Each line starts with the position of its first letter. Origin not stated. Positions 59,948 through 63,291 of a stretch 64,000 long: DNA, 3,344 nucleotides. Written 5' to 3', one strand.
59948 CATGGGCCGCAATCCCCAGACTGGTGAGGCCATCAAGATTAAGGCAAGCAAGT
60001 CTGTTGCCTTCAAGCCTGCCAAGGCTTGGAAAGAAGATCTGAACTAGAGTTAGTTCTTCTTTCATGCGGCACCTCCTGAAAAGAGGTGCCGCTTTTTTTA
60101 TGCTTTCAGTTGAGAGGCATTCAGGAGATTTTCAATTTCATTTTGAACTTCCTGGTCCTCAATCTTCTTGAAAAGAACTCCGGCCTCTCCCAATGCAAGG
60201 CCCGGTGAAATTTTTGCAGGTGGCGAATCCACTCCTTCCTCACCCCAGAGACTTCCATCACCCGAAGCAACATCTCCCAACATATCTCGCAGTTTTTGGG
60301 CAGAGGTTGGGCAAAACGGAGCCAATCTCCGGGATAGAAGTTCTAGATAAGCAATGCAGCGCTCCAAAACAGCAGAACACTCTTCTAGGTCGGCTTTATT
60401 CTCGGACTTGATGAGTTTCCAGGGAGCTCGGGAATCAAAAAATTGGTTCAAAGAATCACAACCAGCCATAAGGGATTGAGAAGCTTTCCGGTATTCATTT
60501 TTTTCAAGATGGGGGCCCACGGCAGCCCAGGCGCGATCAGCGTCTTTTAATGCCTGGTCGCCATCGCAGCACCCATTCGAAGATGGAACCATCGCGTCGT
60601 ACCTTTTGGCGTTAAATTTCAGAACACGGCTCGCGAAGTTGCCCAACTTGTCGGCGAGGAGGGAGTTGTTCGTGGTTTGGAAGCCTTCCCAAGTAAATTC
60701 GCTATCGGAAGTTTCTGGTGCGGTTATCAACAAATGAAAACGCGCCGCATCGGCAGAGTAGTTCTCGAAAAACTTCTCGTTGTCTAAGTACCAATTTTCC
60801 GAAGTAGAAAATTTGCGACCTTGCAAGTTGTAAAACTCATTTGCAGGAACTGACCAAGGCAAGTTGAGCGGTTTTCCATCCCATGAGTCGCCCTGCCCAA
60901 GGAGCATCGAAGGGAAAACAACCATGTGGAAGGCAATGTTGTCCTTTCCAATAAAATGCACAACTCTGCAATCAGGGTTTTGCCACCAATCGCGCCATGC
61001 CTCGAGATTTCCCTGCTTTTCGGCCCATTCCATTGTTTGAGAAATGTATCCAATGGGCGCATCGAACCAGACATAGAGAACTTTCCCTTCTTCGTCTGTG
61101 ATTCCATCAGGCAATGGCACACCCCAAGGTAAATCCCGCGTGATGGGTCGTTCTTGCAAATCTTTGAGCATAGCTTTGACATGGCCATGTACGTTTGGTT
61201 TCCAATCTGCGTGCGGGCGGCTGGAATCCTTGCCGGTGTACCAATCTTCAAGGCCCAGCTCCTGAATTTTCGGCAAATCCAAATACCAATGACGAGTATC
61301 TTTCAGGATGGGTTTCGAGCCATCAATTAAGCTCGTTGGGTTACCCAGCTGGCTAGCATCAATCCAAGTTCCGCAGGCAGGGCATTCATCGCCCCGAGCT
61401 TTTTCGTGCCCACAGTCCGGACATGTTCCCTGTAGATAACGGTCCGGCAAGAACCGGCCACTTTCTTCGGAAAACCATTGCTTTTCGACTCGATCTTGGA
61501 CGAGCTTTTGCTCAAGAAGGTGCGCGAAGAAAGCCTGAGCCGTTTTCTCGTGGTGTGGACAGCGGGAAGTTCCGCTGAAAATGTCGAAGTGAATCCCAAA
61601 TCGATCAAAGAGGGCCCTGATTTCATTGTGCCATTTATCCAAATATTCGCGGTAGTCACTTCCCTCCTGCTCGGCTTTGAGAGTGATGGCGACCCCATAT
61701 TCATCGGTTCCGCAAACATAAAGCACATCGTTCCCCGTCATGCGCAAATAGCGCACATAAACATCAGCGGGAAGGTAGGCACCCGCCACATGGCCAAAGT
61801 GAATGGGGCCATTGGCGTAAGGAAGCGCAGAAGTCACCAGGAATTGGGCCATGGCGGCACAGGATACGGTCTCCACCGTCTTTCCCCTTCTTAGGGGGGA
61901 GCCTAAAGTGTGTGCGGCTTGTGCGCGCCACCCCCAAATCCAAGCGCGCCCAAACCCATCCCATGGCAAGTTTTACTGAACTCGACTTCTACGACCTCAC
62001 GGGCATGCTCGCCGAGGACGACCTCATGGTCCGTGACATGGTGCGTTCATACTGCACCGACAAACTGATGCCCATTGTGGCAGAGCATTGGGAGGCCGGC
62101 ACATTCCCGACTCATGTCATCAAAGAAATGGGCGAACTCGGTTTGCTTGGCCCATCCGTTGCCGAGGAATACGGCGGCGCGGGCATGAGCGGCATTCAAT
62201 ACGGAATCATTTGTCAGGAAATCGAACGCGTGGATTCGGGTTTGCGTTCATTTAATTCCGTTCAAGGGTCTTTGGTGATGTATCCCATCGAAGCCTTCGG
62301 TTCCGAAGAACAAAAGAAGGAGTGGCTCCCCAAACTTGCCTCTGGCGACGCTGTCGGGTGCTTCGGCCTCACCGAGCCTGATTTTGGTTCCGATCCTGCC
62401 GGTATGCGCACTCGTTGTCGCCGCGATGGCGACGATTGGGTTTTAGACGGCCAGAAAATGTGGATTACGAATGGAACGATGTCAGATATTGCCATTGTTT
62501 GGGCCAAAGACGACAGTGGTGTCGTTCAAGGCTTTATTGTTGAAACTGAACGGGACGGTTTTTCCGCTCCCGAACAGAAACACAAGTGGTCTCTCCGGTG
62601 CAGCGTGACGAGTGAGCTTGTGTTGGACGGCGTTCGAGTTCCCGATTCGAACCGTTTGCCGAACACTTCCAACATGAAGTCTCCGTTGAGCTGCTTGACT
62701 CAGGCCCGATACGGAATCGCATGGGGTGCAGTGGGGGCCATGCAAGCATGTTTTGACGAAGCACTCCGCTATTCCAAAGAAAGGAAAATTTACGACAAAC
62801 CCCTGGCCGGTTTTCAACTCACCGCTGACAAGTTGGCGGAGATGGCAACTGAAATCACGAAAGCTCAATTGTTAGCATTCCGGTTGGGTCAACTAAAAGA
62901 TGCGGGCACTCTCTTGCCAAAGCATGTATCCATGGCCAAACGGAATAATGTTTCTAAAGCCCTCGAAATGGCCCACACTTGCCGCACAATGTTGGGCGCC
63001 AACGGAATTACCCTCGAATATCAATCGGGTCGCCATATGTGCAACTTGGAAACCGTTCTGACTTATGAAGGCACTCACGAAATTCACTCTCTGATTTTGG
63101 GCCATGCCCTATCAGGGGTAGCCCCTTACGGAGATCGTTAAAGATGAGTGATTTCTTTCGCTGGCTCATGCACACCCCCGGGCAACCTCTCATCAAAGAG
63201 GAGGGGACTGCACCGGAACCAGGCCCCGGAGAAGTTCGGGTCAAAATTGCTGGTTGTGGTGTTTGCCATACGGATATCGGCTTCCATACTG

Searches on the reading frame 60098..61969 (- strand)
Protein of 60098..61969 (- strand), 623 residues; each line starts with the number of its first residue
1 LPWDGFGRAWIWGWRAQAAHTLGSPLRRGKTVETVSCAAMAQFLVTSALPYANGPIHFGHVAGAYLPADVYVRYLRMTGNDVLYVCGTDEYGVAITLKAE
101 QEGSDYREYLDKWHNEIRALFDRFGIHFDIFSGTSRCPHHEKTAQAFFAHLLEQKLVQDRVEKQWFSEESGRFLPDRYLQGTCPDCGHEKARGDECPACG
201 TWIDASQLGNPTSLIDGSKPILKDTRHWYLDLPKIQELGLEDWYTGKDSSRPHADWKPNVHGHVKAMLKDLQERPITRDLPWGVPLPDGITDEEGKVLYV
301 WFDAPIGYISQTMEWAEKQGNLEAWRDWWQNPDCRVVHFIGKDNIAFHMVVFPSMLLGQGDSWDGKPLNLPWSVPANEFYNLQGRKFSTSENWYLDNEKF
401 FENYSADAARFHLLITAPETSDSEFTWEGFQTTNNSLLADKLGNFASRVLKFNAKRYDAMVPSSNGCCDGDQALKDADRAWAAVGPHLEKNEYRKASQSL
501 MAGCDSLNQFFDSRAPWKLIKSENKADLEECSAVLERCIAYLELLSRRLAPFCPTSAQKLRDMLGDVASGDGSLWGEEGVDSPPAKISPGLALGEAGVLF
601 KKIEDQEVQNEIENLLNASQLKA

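Call 47: search_protein_families(library=pfam, proteins=[window:60098-61969:-], max_evalue=0.001)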
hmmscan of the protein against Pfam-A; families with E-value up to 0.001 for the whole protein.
window:60098-61969:- (623 aa): 3 families
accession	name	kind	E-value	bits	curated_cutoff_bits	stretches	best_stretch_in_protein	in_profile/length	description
PF09334.17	tRNA-synt_1g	-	4.9e-135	450.7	20.1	1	43-450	1-391/391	tRNA synthetases class I (M)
PF00133.28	tRNA-synt_1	-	2e-18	66.8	22.7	1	41-297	23-254/414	tRNA synthetases class I (I, L, M and V)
PF19303.5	Anticodon_3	-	2.7e-11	44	23.5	1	468-610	8-142/152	Anticodon binding domain of methionyl tRNA ligase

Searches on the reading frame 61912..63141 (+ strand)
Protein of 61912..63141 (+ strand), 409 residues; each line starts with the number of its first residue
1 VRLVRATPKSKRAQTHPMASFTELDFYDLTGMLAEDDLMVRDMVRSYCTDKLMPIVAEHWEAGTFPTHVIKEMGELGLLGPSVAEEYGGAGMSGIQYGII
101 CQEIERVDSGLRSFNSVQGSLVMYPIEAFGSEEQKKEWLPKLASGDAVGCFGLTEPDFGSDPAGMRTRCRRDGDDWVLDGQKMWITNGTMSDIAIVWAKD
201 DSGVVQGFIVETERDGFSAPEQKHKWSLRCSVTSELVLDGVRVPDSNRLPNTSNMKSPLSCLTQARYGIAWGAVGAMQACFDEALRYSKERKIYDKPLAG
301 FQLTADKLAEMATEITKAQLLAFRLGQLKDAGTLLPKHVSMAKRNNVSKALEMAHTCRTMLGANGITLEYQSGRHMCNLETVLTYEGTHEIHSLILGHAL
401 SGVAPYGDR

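Call 47: search_protein_families(library=pfam, proteins=[window:61912-63141:+], max_evalue=0.001)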
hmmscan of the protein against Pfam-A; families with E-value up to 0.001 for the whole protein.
window:61912-63141:+ (409 aa): 4 families
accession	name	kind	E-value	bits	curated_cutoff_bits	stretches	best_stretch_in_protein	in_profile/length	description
PF02771.21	Acyl-CoA_dh_N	-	7.8e-39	133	22.9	1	35-146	2-113/113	Acyl-CoA dehydrogenase, N-terminal domain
PF00441.29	Acyl-CoA_dh_1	-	6.4e-30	104.7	22.4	1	259-399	8-148/150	Acyl-CoA dehydrogenase, C-terminal domain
PF02770.24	Acyl-CoA_dh_M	-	8e-22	77.7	33.3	1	150-241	1-97/97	Acyl-CoA dehydrogenase, middle domain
PF08028.16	Acyl-CoA_dh_2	-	5e-07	30.5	22.7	1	268-388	2-132/134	Acyl-CoA dehydrogenase, C-terminal domain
